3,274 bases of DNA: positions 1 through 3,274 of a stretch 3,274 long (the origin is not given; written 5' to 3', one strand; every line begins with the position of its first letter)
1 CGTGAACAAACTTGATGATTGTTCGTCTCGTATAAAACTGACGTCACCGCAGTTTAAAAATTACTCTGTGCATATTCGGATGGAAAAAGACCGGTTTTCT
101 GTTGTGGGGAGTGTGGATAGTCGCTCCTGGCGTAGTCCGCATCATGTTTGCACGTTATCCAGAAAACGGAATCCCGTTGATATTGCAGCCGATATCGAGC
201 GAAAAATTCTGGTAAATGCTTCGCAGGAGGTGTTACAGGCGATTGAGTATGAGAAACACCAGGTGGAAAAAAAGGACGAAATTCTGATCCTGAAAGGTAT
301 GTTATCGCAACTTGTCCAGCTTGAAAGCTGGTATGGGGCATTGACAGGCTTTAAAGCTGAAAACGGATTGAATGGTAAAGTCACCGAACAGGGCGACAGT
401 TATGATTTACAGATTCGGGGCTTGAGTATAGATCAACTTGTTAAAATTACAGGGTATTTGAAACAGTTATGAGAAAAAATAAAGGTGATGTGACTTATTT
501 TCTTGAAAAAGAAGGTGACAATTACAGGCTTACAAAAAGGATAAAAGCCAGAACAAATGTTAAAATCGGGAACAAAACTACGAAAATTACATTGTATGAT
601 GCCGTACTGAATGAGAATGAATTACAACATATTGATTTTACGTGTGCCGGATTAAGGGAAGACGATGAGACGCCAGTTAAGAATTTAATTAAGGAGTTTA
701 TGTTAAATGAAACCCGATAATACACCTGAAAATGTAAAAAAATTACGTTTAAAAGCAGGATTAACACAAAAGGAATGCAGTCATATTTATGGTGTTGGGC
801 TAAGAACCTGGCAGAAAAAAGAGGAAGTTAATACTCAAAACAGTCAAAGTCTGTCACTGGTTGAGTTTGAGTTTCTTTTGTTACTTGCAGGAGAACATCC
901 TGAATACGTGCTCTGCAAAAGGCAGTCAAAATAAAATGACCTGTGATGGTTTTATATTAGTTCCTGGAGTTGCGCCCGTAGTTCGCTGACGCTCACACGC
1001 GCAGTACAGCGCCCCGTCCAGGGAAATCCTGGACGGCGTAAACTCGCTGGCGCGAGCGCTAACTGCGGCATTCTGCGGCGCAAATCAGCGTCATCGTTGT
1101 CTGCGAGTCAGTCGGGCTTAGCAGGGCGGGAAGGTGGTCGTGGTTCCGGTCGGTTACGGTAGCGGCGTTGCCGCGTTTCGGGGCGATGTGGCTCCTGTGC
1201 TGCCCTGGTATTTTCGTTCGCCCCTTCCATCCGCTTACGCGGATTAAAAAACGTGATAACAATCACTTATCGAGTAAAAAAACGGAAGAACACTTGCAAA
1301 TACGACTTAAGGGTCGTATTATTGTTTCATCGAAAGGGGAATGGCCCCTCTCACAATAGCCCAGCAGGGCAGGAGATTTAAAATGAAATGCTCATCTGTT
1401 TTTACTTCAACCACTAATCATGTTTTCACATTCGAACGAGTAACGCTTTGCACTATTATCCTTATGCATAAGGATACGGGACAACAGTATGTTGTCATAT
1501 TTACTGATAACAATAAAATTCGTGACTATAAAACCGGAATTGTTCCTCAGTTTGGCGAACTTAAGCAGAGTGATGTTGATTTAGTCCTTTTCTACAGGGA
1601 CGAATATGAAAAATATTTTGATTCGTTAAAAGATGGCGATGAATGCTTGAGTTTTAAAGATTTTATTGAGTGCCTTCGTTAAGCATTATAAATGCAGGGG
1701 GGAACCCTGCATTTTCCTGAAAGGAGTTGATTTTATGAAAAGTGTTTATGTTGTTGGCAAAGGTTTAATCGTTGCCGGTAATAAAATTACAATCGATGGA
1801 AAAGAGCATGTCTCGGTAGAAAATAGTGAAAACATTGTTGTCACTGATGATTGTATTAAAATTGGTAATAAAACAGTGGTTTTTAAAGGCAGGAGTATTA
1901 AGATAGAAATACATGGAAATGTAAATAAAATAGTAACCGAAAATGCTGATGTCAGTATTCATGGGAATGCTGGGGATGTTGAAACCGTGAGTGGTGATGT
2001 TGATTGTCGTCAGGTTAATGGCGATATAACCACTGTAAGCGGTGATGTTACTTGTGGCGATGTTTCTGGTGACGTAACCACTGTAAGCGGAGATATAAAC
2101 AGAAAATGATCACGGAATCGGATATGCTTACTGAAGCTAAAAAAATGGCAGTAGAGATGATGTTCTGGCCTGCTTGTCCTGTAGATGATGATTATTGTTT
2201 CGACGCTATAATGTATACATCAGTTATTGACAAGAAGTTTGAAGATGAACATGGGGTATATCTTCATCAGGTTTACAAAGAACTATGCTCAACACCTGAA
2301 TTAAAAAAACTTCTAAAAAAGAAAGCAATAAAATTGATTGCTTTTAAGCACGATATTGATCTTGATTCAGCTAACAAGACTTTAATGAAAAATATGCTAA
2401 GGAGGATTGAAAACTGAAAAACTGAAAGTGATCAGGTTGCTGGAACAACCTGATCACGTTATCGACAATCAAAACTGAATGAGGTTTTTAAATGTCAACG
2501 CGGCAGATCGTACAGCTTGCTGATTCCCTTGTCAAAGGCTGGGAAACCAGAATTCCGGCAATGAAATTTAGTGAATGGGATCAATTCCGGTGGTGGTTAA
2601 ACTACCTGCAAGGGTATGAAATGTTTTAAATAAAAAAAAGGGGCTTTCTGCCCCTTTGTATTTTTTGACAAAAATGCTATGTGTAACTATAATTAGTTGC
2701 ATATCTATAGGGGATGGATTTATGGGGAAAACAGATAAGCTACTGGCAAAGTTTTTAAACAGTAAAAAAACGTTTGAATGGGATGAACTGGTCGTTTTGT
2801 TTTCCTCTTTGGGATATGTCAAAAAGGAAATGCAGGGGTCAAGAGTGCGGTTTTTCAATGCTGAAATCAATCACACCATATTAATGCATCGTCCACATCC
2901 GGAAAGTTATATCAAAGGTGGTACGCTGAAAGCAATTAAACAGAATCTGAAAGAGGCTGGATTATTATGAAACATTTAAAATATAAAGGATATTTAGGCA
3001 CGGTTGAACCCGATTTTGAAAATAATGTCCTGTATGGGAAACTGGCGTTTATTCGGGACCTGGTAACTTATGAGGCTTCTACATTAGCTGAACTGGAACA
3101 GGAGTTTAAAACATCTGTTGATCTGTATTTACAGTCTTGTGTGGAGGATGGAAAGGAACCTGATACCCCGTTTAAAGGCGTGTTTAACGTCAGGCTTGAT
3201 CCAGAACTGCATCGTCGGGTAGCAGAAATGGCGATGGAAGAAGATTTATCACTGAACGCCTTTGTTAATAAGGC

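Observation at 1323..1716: Leader hairpin and intercistronic stem-loop may tune expression within the operon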

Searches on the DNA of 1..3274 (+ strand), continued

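Call 18: get_annotated_region(hit=H60, flank=2500)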
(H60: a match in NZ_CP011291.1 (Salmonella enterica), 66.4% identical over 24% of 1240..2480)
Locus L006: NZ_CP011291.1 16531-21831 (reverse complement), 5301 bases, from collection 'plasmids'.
description: Salmonella enterica subsp. diarizonae strain 11-01853 plasmid unnamed2, complete sequence
organism: Salmonella enterica (NCBI taxid 59204)
taxonomy: Bacteria; Pseudomonadota; Gammaproteobacteria; Enterobacterales; Enterobacteriaceae; Salmonella; Salmonella enterica
host: -; source: Homo sapiens,stool,human sample; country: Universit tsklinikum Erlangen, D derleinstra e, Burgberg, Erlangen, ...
typing (MOB-suite, as given by PLSDB): conjugative; replicon IncI2; relaxase MOBP; mating-pair formation MPF_T
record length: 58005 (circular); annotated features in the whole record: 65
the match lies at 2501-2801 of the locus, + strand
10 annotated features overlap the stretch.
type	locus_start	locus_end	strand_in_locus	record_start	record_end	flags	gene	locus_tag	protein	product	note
CDS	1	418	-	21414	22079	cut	-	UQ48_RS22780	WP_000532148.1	division plane positioning ATPase MipZ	-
CDS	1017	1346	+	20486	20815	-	-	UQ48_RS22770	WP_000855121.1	hypothetical protein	-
CDS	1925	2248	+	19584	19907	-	-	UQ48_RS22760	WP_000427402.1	hypothetical protein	-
CDS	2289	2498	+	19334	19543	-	-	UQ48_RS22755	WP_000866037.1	hypothetical protein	-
CDS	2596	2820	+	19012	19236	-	-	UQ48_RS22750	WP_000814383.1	hypothetical protein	-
CDS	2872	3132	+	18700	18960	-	-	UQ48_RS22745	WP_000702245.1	hypothetical protein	-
CDS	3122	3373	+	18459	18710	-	-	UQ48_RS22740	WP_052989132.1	antitoxin Xre-like helix-turn-helix domain-containing protein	-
CDS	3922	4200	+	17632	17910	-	-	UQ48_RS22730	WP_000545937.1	hypothetical protein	-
CDS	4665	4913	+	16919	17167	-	-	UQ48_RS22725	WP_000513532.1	type II toxin-antitoxin system HicA family toxin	-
CDS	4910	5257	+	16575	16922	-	-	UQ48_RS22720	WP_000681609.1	type II toxin-antitoxin system HicB family antitoxin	-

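Call 22: search_dna_similar(query=window:940-1300:+, collection=plasmids, mode=distant, max_rows=60, rows=spread)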
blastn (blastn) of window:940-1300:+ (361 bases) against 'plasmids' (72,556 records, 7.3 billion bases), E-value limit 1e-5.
Records with a match: 1172; places in all: 2853; records where one place covers at least 80% of the query: 746.
Best place of each record, by identity: >=99% 1; 95-99% 9; 90-95% 52; 80-90% 1055; 60-80% 55.
By first word of the organism name: Escherichia 885; Salmonella 118; Klebsiella 85; Shigella 39; Citrobacter 19; Enterobacter 9; Morganella 3; Serratia 3; uncultured 2; Providencia 2; and 7 more.
By predicted mobility (MOB-suite, as given by PLSDB): conjugative 1094; mobilizable 54; non-mobilizable 24.
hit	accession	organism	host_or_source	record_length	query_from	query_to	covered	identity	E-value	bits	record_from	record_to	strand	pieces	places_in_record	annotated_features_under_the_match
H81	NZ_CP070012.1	Escherichia coli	Homo sapiens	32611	1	361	100%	100.0%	0e+0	652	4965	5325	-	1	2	none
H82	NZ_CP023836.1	Escherichia coli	Homo sapiens,Bacterial isolate,feces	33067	1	361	100%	87.8%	3e-121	441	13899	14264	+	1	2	none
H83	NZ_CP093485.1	Klebsiella pneumoniae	Homo sapiens,Isolated from blood of a ...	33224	1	361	100%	87.8%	3e-121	441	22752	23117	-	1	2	none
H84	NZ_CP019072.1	Escherichia coli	Homo sapiens,Rectal Swab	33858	1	361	100%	87.0%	8e-117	427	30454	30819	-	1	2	none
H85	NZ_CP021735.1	Escherichia coli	-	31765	1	361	100%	87.0%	8e-117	427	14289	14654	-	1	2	none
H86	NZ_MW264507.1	Salmonella enterica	-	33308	1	361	100%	87.0%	8e-117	427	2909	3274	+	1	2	none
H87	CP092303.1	Salmonella enterica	-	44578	1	361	100%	87.0%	8e-117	427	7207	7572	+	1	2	none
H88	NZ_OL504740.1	Klebsiella pneumoniae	-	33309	1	361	100%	87.0%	8e-117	427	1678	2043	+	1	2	none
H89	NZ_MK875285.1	Escherichia coli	-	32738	1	361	100%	87.0%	8e-117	427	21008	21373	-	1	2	none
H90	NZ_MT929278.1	Escherichia coli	-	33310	1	361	100%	87.0%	8e-117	427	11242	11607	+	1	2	none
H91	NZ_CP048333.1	Escherichia coli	cell culture,environment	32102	1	361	100%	87.0%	8e-117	427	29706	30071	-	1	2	none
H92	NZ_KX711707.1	Escherichia coli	swine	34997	1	361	100%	87.0%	8e-117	427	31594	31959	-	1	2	none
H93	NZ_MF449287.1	Escherichia coli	-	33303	1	361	100%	87.0%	8e-117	427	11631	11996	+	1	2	none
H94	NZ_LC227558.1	Escherichia coli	Chicken Meat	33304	1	361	100%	87.0%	8e-117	427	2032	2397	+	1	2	none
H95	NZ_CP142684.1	Escherichia coli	goose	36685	1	361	100%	87.0%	8e-117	427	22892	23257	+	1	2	none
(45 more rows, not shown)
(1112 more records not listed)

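Call 28: get_annotated_region(hit=H23, flank=2500)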
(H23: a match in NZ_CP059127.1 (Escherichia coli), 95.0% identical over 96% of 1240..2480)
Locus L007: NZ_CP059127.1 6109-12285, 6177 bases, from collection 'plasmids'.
description: Escherichia coli strain EC45 plasmid pEc45_2, complete sequence
organism: Escherichia coli (NCBI taxid 562)
taxonomy: Bacteria; Pseudomonadota; Gammaproteobacteria; Enterobacterales; Enterobacteriaceae; Escherichia; Escherichia coli
host: -; source: Homo sapiens,urine; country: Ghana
typing (MOB-suite, as given by PLSDB): conjugative; replicon IncX4; relaxase MOBP; mating-pair formation MPF_T
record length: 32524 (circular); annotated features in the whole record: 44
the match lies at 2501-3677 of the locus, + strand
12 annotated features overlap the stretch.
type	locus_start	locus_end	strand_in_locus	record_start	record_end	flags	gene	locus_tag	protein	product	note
CDS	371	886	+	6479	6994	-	-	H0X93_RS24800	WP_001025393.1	J domain-containing protein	GO:0006457 - protein folding [Evidence IEA]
CDS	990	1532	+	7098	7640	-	-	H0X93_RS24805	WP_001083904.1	hypothetical protein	-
CDS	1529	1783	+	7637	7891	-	-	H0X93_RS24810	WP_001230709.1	hypothetical protein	-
CDS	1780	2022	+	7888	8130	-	-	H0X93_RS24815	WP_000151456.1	hypothetical protein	-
CDS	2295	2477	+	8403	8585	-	-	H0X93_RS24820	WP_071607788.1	hypothetical protein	-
CDS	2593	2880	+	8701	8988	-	-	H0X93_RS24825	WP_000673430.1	hypothetical protein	-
CDS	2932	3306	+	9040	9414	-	-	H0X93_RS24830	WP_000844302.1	tail-associated lysozyme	-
CDS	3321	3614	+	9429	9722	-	-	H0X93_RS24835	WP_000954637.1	hypothetical protein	-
CDS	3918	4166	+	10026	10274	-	-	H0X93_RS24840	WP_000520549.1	type II toxin-antitoxin system HicA family toxin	-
CDS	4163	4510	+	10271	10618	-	-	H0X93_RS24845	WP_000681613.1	type II toxin-antitoxin system HicB family antitoxin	-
CDS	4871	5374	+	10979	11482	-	taxA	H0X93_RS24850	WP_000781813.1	relaxosome-coupling protein TaxA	-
CDS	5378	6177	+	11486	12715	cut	taxC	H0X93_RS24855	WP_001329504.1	DNA relaxase/nickase TaxC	-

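Call 29: get_annotated_region(hit=H46, flank=2500)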
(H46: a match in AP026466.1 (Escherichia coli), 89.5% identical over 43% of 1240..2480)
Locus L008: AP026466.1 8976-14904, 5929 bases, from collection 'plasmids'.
description: Escherichia coli TUM1887 plasmid pMTY1887_NA3 DNA, complete sequence
organism: Escherichia coli (NCBI taxid 562)
taxonomy: Bacteria; Pseudomonadota; Gammaproteobacteria; Enterobacterales; Enterobacteriaceae; Escherichia; Escherichia coli
host: -; source: whole organism; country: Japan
typing (MOB-suite, as given by PLSDB): conjugative; replicon IncI2; relaxase MOBP; mating-pair formation MPF_T
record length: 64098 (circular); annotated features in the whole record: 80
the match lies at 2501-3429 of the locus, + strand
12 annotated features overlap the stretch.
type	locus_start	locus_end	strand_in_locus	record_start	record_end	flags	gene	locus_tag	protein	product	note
CDS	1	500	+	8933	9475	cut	-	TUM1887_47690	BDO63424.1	hypothetical protein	-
CDS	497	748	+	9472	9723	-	-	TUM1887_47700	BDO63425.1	hypothetical protein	-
CDS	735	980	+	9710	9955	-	-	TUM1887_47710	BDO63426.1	hypothetical protein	-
CDS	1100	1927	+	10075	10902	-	-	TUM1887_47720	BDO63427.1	hypothetical protein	-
CDS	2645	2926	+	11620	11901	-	-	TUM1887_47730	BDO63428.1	hypothetical protein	-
CDS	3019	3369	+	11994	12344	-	-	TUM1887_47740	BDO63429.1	hypothetical protein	-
CDS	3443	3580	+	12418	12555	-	-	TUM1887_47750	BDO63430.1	hypothetical protein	-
CDS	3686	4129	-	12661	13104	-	yfiA_2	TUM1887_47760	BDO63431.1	hypothetical protein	-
CDS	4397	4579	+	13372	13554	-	-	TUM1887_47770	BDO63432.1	addiction module toxin, HicA family protein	-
CDS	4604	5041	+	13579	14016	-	-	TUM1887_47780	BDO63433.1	HicB family protein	-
CDS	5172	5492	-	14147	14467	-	-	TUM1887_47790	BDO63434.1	hypothetical protein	-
CDS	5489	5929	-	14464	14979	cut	-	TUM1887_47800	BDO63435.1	hypothetical protein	-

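Call 30: get_annotated_region(hit=H48, flank=2500)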
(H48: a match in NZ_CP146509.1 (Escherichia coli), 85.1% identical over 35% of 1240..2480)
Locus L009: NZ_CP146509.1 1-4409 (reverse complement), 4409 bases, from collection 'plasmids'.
description: Escherichia coli strain 10 plasmid unnamed2, complete sequence
organism: Escherichia coli (NCBI taxid 562)
taxonomy: Bacteria; Pseudomonadota; Gammaproteobacteria; Enterobacterales; Enterobacteriaceae; Escherichia; Escherichia coli
host: -; source: Ground beef; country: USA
typing (MOB-suite, as given by PLSDB): mobilizable; relaxase MOBP
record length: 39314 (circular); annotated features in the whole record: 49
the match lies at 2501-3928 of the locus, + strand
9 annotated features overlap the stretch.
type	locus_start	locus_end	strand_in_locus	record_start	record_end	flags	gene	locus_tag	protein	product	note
CDS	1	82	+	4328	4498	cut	-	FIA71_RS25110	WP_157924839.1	hypothetical protein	-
CDS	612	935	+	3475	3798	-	-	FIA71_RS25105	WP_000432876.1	hypothetical protein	-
CDS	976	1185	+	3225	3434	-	-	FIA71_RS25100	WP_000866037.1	hypothetical protein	-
CDS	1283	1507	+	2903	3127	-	-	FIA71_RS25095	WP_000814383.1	hypothetical protein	-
CDS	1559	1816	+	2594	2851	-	-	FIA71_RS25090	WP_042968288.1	hypothetical protein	-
CDS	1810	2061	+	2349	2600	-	-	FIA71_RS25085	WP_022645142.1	antitoxin Xre-like helix-turn-helix domain-containing protein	-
CDS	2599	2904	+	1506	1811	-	-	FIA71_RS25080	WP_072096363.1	hypothetical protein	-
CDS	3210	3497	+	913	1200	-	-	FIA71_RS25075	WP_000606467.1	hypothetical protein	-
CDS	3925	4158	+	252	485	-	-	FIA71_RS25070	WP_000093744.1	hypothetical protein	-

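Call 31: get_annotated_region(hit=H59, flank=2500)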
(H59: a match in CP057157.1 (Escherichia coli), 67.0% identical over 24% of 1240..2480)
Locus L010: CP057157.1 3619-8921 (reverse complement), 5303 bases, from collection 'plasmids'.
description: Escherichia coli strain RHB35-C09 plasmid pRHB35-C09_4, complete sequence
organism: Escherichia coli (NCBI taxid 562)
taxonomy: Bacteria; Pseudomonadota; Gammaproteobacteria; Enterobacterales; Enterobacteriaceae; Escherichia; Escherichia coli
host: -; source: culture,Pooled cattle faecal samples collected from floor of farm; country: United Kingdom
typing (MOB-suite, as given by PLSDB): conjugative; replicon IncX4,rep_cluster_991; relaxase MOBP; mating-pair formation MPF_T
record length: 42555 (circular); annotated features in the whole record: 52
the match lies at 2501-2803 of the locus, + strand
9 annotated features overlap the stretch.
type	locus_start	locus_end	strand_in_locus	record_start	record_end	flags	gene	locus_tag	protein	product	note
CDS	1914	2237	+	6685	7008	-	-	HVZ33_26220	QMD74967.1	hypothetical protein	-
CDS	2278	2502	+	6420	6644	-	-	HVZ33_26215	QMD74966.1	hypothetical protein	-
CDS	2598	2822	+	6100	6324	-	-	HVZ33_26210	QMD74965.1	hypothetical protein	-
CDS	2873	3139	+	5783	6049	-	-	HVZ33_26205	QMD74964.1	hypothetical protein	-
CDS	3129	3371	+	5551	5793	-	-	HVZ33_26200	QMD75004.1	transcriptional regulator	-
CDS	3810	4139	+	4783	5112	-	-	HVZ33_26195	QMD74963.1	hypothetical protein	-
CDS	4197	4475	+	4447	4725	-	-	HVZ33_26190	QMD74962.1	cobalamin biosynthesis protein CbiX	-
CDS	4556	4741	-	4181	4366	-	-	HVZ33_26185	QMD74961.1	hypothetical protein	-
CDS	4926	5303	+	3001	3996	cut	-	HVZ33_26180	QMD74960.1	type IV secretion system protein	-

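Call 32: get_annotated_region(hit=H75, flank=2500)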
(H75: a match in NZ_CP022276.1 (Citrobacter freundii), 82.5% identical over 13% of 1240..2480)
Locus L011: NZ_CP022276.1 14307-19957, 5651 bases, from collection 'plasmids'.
description: Citrobacter freundii strain 18-1 plasmid pCKPC18-1, complete sequence
organism: Citrobacter freundii (NCBI taxid 546)
taxonomy: Bacteria; Pseudomonadota; Gammaproteobacteria; Enterobacterales; Enterobacteriaceae; Citrobacter; Citrobacter freundii
host: -; source: Sediment around river; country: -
typing (MOB-suite, as given by PLSDB): conjugative; replicon IncU; relaxase MOBP; mating-pair formation MPF_T
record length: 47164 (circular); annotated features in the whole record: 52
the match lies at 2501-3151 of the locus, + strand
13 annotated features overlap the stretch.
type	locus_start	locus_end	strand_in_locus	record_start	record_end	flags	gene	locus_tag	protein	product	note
CDS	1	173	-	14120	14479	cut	-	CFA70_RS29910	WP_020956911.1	hypothetical protein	-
CDS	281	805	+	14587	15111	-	-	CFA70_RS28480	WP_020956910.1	DnaJ domain-containing protein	GO:0006457 - protein folding [Evidence IEA]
CDS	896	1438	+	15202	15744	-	-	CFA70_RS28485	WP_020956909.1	hypothetical protein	-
CDS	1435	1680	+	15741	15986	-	-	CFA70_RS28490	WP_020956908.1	hypothetical protein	-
CDS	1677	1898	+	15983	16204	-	-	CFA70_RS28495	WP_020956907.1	helix-turn-helix domain-containing protein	-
CDS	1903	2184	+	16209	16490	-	-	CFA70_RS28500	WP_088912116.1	hypothetical protein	-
CDS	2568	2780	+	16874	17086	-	-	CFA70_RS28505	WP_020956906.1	hypothetical protein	-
CDS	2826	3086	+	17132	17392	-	-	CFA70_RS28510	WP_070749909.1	hypothetical protein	-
CDS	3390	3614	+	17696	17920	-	-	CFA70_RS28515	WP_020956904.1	type II toxin-antitoxin system RelB family antitoxin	-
CDS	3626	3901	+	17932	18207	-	-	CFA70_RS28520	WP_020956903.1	type II toxin-antitoxin system mRNA interferase toxin, RelE/StbE family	GO:0030541 - plasmid partitioning [Evidence IEA]; GO:0051290 - protein heterotetramerization [Evidence IEA]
CDS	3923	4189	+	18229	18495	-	-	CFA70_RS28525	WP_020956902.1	hypothetical protein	-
CDS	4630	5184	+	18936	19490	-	ddp1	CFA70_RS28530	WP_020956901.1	DNA distortion polypeptide 1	-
CDS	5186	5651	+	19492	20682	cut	mobP1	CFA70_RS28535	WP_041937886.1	MobP1 family relaxase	-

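Call 33: get_annotated_region(hit=H74, flank=2500)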
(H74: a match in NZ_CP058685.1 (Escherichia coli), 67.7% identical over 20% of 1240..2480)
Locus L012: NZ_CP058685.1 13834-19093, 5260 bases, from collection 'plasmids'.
description: Escherichia coli strain MBT-5 plasmid unnamed3, complete sequence
organism: Escherichia coli (NCBI taxid 562)
taxonomy: Bacteria; Pseudomonadota; Gammaproteobacteria; Enterobacterales; Enterobacteriaceae; Escherichia; Escherichia coli
host: -; source: ready to eat mixed salad leaves (obtained from discount store); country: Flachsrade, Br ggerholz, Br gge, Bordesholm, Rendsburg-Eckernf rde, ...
typing (MOB-suite, as given by PLSDB): conjugative; replicon rep_cluster_991; relaxase MOBP; mating-pair formation MPF_T
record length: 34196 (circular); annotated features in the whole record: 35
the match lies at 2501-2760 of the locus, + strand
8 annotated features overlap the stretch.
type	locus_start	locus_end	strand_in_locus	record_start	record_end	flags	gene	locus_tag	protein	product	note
CDS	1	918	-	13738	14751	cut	-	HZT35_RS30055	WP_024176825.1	replication initiation protein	GO:0006270 - DNA replication initiation [Evidence IEA]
CDS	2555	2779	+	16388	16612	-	-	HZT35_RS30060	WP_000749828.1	hypothetical protein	-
CDS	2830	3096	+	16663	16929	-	-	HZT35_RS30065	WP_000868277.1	hypothetical protein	-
CDS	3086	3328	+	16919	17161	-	-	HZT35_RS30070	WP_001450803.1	hypothetical protein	-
CDS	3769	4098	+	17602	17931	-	-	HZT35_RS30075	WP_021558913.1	hypothetical protein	-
CDS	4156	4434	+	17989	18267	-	-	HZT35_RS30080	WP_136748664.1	cobalamin biosynthesis protein CbiX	-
CDS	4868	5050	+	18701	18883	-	-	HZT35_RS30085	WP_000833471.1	type II toxin-antitoxin system HicA family toxin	-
CDS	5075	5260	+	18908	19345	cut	-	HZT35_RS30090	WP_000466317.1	type II toxin-antitoxin system HicB family antitoxin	-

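Call 66: build_rna_model(alignment_id=A1, structure=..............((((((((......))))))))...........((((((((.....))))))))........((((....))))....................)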
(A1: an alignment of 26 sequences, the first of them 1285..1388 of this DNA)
Model R1 built from alignment A1 (26 sequences, 108 columns); structure: as given.
model positions 104; base pairs 20; branch points 2; effective number of sequences 2.15; information 0.59 bits per position. Calibrated on 0.2 Mb of random sequence (short: E-values are rough).
structure used (alignment columns):
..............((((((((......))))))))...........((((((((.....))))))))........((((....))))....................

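Call 67: search_with_rna_model(model_id=R1, sources=[window, L001, L002, L003, L004, L005, L006, L007, L008, L009, L010, L011, L012, L016, L017, L018], max_evalue=1, make_alignment=true)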
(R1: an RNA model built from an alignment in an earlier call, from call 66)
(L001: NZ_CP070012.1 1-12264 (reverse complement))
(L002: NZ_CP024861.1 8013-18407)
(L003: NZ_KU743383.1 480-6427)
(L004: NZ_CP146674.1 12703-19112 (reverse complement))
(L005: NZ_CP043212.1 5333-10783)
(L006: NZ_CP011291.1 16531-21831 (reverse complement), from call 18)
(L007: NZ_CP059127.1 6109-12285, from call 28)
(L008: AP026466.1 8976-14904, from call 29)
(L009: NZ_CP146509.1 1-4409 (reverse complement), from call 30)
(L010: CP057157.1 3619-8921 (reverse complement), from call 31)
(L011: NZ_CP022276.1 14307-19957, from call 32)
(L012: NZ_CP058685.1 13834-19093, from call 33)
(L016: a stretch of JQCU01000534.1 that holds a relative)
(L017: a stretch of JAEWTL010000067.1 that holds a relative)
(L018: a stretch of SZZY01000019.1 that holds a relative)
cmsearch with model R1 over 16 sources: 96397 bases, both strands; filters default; matches with E-value up to 1: 51.
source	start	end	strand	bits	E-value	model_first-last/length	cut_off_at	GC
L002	5402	5505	+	115.3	1.2e-21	1-104/104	no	0.4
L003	2546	2649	+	114.8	1.5e-21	1-104/104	no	0.42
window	1285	1388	+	114.8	1.5e-21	1-104/104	no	0.43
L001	7285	7388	+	114.8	1.5e-21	1-104/104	no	0.43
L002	3322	3425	+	111.7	6.8e-21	1-104/104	no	0.39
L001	5210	5313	+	110.4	1.3e-20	1-104/104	no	0.43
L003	466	569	+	109.9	1.6e-20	1-104/104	no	0.42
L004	2493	2598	+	109.7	1.8e-20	1-104/104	no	0.31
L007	2493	2598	+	108.8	2.8e-20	1-104/104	no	0.32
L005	271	376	+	108.2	3.8e-20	1-104/104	no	0.31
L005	2493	2598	+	108.1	4e-20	1-104/104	no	0.33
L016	387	492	-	107.7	4.8e-20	1-104/104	no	0.35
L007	271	376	+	106.7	7.8e-20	1-104/104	no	0.32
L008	2547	2650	+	106.6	8.4e-20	1-104/104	no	0.42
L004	300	405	+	103.5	3.7e-19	1-104/104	no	0.33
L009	3825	3930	+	102.3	6.8e-19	1-104/104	no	0.37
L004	3807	3912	+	98.7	3.9e-18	1-104/104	no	0.36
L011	2470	2573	+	97.9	5.6e-18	1-104/104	no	0.45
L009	513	617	+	97.8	6.1e-18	1-104/104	no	0.42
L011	183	286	+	97.6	6.5e-18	1-104/104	no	0.46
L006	1826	1930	+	96.9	9.5e-18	1-104/104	no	0.43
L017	329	433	+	96.9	9.5e-18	1-104/104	no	0.43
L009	1184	1288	+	96.6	1.1e-17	1-104/104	no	0.4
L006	919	1022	+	96.2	1.3e-17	1-104/104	no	0.44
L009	2499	2604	+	96.1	1.4e-17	1-104/104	no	0.38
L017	1000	1104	+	96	1.4e-17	1-104/104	no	0.4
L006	2497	2601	+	95.4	1.9e-17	1-104/104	no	0.41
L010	2500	2603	+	94.3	3.3e-17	1-104/104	no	0.4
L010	1815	1919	+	91.7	1.2e-16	1-104/104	no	0.42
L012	2457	2560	+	91.1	1.6e-16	1-104/104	no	0.41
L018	62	165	+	89.2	4e-16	1-104/104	no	0.42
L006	3823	3927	+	88.9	4.5e-16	1-104/104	no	0.47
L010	3712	3815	+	87.6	8.7e-16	1-104/104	no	0.42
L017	2327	2431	+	87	1.1e-15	1-104/104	no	0.46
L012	3670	3774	+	84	5e-15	1-104/104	no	0.5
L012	2450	2506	-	27.3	0.0049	1-104/104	no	0.32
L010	2493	2549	-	22.5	0.053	1-104/104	no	0.3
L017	980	1049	-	22.3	0.056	1-104/104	no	0.26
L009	1164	1233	-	21.9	0.069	1-104/104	no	0.27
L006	2477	2546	-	21.4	0.086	1-104/104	no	0.29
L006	1805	1875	-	20.7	0.12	1-104/104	no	0.28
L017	308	378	-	20.7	0.12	1-104/104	no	0.28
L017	2243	2376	-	19.4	0.23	1-104/104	no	0.39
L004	2416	2535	-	19.3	0.24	1-104/104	no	0.32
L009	493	562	-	18.8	0.31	1-104/104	no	0.29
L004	293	342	-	18.4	0.39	1-104/104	no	0.2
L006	899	968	-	18.3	0.41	1-104/104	no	0.33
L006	3803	3872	-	17.8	0.52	1-104/104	no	0.34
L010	4113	4202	+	17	0.74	1-104/104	no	0.41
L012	4072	4161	+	17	0.74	1-104/104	no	0.41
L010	1795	1864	-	16.6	0.92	1-104/104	no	0.3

Alignment A4: 51 matches aligned to the model, 200 columns, each read 5' to 3' on its own strand. Consensus structure (alignment columns), stored with it:
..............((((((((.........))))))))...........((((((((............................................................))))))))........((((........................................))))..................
